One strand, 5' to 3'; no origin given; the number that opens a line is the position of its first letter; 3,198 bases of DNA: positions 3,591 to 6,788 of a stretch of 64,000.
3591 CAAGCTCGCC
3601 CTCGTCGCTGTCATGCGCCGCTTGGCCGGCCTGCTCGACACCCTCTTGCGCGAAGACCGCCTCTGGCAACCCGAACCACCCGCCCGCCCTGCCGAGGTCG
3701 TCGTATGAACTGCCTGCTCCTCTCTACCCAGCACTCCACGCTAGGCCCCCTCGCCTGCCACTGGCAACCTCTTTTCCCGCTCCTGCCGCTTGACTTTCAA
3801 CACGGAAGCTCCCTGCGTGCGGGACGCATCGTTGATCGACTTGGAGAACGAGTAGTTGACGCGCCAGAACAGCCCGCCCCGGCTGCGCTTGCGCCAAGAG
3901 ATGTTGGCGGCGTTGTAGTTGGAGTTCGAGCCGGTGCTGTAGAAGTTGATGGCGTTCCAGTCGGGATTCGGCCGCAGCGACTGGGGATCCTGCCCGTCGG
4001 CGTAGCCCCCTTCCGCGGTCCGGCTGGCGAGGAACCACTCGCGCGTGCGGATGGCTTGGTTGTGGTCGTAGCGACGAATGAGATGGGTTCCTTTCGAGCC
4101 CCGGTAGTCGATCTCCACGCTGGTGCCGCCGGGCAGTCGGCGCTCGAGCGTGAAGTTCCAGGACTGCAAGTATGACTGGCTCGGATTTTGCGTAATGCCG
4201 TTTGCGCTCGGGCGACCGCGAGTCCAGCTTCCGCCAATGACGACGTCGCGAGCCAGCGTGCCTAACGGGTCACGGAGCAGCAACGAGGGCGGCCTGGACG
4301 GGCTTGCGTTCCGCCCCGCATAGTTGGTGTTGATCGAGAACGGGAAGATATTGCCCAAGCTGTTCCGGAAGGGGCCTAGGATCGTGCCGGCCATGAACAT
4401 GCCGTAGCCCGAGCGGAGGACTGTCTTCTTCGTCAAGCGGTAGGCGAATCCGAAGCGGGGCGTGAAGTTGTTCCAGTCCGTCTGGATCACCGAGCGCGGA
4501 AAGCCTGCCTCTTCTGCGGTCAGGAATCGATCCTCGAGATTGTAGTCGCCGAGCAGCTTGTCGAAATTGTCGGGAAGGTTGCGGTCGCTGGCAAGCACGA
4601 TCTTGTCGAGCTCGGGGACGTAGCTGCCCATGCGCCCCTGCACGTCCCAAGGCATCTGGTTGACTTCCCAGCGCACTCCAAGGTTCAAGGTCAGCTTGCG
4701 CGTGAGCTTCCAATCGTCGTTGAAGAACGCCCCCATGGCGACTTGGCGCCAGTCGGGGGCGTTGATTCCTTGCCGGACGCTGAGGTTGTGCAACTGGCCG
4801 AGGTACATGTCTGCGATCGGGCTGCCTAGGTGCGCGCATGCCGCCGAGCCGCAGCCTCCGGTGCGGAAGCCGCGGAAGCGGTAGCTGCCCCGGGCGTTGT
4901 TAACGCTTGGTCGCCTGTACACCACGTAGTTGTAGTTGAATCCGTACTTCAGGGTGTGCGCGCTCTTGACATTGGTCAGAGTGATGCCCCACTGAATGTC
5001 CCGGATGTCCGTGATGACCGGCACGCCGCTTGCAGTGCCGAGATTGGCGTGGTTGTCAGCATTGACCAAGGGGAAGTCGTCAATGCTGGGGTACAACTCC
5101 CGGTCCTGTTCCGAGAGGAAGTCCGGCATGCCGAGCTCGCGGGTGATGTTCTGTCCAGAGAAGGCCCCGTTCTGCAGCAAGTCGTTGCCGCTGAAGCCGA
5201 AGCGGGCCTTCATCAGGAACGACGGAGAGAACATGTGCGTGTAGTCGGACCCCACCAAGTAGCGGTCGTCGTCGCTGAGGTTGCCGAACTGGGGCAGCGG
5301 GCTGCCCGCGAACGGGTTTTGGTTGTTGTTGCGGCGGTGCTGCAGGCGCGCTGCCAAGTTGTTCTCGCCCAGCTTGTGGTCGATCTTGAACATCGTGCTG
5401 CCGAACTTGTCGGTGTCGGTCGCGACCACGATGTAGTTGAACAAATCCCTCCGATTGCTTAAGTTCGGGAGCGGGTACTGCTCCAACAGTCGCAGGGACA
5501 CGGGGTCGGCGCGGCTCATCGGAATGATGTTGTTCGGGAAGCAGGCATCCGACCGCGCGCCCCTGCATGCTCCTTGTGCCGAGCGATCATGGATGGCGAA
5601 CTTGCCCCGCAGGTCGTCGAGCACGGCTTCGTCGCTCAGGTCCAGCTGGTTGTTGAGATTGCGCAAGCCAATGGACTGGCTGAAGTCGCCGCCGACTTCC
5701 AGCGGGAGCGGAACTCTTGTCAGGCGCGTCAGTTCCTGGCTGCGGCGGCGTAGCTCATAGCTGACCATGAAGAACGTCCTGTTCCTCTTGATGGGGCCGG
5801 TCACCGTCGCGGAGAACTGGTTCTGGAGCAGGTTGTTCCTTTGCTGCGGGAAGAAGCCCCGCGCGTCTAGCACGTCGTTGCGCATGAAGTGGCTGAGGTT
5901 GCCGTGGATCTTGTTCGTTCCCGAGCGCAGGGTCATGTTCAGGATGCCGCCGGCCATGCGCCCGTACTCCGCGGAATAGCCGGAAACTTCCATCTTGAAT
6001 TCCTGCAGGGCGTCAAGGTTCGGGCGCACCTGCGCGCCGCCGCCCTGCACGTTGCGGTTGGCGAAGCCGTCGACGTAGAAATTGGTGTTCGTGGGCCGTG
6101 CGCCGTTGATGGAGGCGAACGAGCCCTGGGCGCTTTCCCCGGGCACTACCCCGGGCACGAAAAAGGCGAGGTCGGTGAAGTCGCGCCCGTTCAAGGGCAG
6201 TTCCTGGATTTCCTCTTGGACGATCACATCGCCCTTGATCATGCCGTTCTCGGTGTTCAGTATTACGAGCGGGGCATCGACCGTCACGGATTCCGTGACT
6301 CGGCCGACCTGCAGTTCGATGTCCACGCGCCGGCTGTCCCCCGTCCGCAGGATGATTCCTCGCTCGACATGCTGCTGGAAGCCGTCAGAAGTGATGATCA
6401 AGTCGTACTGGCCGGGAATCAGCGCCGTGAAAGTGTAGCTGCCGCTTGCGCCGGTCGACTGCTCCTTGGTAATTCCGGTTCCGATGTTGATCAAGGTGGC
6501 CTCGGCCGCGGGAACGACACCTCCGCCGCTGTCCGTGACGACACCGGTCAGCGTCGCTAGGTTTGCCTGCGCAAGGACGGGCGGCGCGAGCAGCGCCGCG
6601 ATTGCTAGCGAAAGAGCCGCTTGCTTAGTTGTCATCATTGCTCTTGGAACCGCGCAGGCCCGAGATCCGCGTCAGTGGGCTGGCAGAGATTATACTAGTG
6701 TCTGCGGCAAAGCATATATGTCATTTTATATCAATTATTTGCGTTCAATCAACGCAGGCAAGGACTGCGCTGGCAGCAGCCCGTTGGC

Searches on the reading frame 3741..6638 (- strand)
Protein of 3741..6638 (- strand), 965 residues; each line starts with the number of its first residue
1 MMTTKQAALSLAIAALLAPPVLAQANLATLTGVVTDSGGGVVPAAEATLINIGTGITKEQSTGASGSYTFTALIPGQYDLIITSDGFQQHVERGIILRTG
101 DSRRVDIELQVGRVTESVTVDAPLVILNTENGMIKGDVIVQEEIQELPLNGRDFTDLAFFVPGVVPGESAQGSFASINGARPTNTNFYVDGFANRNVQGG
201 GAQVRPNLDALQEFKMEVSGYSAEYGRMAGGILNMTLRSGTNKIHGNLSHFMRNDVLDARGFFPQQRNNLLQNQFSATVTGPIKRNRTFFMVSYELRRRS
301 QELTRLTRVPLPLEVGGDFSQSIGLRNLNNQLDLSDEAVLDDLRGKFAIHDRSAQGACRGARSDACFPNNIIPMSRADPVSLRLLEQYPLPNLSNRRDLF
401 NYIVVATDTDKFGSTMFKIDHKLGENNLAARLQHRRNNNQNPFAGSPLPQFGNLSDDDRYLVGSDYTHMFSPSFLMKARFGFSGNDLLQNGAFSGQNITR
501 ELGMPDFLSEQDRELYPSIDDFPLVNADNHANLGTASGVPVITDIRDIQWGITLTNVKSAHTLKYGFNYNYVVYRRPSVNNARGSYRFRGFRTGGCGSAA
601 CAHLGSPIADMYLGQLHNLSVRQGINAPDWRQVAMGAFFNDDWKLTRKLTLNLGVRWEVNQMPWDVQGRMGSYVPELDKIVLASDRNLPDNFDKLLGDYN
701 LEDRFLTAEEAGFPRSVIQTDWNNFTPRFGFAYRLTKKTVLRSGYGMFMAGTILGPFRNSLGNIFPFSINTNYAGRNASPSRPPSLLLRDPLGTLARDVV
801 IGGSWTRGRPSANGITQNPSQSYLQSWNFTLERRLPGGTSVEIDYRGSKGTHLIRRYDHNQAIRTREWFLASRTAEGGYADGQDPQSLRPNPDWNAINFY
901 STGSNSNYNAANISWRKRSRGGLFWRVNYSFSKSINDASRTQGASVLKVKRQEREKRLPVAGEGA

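Call 49: search_protein_families(library=pfam, proteins=[window:3741-6638:-], max_evalue=0.00001)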
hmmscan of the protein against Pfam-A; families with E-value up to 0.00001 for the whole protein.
window:3741-6638:- (965 aa): 4 families
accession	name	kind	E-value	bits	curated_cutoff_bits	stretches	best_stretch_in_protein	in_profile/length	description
PF25183.1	OMP_b-brl_4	-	1.9e-146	490.2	30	1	236-945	1-643/838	Outer membrane beta barrel domain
PF13620.12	CarboxypepD_reg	-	3.8e-15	56.4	32.3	1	29-110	1-82/82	Carboxypeptidase regulatory-like domain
PF00593.30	TonB_dep_Rec_b-barrel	-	4.6e-08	33.8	27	1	420-747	27-239/436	TonB dependent receptor-like, beta-barrel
PF07715.20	Plug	-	7.5e-06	26.8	23.9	0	137-231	10-105/107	TonB-dependent Receptor Plug Domain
